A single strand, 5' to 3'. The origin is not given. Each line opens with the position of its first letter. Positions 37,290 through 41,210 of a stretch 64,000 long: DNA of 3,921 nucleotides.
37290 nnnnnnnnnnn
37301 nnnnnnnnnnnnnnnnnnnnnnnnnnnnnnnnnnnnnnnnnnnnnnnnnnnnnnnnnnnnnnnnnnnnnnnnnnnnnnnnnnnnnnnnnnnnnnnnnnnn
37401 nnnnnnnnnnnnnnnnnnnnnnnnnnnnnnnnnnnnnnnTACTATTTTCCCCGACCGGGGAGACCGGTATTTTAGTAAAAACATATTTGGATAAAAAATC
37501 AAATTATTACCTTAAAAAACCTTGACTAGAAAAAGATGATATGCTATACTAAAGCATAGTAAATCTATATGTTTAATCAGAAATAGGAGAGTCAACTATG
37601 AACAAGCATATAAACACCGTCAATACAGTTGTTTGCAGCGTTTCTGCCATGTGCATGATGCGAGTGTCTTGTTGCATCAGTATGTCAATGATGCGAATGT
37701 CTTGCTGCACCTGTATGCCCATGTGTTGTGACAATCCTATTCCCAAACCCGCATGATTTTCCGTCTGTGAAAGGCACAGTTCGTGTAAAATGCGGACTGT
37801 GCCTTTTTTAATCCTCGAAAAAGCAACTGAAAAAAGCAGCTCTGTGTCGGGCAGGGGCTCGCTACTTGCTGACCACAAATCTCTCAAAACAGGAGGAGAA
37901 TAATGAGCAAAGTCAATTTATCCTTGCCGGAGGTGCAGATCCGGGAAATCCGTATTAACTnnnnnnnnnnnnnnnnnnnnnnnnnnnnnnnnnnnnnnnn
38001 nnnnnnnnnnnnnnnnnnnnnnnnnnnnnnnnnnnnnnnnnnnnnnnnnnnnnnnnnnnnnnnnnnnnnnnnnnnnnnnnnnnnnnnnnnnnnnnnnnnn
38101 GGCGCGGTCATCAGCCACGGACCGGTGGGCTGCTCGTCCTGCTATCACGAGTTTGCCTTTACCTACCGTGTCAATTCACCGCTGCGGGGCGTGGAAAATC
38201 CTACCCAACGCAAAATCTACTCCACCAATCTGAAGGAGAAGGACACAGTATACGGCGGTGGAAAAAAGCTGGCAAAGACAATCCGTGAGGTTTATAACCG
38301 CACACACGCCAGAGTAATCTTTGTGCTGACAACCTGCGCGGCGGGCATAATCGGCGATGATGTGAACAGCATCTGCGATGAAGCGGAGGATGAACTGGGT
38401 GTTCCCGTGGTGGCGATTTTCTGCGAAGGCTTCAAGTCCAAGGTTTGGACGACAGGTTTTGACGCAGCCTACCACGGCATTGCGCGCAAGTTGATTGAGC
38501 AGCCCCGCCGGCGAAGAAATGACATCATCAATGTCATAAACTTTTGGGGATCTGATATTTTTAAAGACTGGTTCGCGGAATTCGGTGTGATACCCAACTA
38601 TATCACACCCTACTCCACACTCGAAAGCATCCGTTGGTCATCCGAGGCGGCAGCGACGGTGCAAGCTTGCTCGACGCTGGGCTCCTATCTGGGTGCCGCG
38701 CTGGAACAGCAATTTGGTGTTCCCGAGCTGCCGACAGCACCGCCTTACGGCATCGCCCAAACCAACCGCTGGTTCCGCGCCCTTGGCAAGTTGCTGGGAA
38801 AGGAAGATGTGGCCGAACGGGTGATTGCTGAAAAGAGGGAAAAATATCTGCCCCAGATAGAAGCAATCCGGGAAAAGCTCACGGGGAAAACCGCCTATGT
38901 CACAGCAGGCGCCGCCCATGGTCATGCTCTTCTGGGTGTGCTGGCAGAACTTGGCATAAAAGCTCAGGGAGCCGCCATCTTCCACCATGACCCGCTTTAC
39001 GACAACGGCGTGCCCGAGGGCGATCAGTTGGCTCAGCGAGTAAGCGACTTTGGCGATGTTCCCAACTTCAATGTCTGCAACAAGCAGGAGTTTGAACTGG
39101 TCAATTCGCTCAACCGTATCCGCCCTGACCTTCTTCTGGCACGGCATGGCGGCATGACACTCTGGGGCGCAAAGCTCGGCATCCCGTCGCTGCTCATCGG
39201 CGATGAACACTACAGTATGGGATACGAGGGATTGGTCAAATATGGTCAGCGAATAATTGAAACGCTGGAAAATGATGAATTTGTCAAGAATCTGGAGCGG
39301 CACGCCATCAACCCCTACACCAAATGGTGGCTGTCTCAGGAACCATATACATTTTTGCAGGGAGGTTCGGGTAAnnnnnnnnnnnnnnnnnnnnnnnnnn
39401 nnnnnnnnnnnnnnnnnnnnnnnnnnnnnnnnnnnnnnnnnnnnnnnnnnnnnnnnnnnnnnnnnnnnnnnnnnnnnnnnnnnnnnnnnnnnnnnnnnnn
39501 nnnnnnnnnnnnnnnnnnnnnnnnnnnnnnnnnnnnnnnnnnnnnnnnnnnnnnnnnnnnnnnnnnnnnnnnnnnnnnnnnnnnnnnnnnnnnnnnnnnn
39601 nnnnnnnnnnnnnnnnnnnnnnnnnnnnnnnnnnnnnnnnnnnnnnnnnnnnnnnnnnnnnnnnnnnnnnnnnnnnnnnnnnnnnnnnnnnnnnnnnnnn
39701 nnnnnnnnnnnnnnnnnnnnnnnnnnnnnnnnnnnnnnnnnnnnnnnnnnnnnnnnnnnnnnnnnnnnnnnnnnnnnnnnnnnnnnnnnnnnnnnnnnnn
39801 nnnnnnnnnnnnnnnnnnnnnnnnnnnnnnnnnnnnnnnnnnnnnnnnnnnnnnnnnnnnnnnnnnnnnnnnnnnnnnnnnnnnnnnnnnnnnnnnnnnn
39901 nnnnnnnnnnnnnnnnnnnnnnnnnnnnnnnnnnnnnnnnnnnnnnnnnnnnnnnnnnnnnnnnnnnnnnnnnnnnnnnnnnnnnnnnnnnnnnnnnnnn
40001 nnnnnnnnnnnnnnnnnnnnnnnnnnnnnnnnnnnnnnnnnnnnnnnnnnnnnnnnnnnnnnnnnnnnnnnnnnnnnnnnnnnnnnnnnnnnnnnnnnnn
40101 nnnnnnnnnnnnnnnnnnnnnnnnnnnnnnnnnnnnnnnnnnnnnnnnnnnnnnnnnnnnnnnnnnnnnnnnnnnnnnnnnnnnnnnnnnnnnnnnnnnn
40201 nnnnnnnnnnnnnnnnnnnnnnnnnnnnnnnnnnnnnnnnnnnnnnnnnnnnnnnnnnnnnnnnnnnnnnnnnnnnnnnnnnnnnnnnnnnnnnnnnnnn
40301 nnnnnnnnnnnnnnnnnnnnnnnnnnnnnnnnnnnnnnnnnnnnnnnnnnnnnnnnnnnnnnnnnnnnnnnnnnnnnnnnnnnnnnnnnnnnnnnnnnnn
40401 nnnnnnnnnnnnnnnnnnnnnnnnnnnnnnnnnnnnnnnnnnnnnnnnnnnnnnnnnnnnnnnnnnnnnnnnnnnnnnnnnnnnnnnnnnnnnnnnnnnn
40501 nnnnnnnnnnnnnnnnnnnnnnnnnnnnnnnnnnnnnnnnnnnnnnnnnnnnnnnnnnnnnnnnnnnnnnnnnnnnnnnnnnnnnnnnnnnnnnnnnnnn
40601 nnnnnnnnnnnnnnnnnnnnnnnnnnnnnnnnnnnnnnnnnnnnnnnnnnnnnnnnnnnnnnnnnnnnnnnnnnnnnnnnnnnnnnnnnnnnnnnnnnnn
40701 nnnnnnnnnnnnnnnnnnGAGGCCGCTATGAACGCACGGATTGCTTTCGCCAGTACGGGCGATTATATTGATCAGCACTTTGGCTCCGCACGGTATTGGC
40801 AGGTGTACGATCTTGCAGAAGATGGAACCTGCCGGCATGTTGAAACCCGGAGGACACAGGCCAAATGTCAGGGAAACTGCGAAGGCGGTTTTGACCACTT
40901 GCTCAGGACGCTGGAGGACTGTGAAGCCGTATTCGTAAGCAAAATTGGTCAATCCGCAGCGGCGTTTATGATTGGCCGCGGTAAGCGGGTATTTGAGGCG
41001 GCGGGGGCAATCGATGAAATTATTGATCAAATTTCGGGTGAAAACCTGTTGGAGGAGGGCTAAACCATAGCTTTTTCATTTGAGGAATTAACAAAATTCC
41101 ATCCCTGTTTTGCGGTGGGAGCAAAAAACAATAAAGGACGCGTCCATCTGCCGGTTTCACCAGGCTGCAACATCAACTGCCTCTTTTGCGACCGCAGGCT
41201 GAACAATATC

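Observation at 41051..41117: Single in-frame TAA separates the NifX-like and NifB-like ORFs; a conserved HPCF motif lies upstream of the first canonical start codon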

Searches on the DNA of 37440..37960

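Call 55: search_rna_families(source=window, start=37440, end=37960, threshold=evalue, max_evalue=1)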
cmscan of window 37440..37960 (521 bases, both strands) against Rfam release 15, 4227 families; matches with E-value up to 1: 1.
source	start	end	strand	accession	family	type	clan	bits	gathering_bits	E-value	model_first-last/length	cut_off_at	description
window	37772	37804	+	RF03232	mir-6526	Gene; miRNA;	-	19.5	57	0.35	23-57/79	no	mir-6526 microRNA precursor family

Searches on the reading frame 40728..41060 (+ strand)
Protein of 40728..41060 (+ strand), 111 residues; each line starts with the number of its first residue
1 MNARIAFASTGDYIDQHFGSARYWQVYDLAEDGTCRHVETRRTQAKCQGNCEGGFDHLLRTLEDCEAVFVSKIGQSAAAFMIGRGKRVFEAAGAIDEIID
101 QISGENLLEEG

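Call 4: search_protein_families(library=pfam, proteins=[window:40728-41060:+])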
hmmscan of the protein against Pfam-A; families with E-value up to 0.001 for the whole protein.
window:40728-41060:+ (111 aa): 1 family
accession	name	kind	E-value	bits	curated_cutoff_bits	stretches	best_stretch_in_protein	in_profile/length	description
PF02579.22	Nitro_FeMo-Co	-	5e-19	68.8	26.3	1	11-101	2-91/94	Dinitrogenase iron-molybdenum cofactor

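Call 5: search_protein_families(library=ncbifam, proteins=[window:40728-41060:+])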
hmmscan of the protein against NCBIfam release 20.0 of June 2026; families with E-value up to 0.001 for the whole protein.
window:40728-41060:+ (111 aa): 2 families
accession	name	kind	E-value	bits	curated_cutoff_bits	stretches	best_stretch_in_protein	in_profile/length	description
TIGR01290.1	nifB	equivalog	3.3e-11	42.6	343.65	1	4-100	331-435/441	nitrogenase cofactor biosynthesis protein NifB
TIGR02663.1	nifX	equivalog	3.9e-11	43.4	112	1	4-85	2-84/119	nitrogen fixation protein NifX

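Call 41: find_encoding_contigs(protein=window:40728-41060:+, flank=3000, max_places=10)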
Protein window:40728-41060:+ (111 aa): 6 contigs read that carry it; 3 places shown.
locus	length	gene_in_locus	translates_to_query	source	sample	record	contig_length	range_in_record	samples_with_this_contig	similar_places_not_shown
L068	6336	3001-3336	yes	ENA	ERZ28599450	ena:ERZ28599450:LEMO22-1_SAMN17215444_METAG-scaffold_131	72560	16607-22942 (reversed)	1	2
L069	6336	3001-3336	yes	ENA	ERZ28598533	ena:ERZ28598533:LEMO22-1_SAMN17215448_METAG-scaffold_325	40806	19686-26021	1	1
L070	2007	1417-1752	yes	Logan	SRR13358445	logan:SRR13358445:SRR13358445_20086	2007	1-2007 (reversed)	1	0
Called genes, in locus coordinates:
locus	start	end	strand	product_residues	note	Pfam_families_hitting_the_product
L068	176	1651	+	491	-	PF00148:Oxidored_nitro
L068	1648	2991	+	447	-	PF00148:Oxidored_nitro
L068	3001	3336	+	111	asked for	PF02579:Nitro_FeMo-Co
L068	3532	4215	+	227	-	PF04055:Radical_SAM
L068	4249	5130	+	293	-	PF00005:ABC_tran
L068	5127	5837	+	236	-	PF00528:BPD_transp_1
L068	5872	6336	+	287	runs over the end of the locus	PF03180:Lipoprotein_9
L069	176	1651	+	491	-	PF00148:Oxidored_nitro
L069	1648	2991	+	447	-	PF00148:Oxidored_nitro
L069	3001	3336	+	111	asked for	PF02579:Nitro_FeMo-Co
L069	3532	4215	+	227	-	PF04055:Radical_SAM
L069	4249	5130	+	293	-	PF00005:ABC_tran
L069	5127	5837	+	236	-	PF00528:BPD_transp_1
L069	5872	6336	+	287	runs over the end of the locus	PF03180:Lipoprotein_9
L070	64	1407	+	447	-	PF00148:Oxidored_nitro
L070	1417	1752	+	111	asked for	PF02579:Nitro_FeMo-Co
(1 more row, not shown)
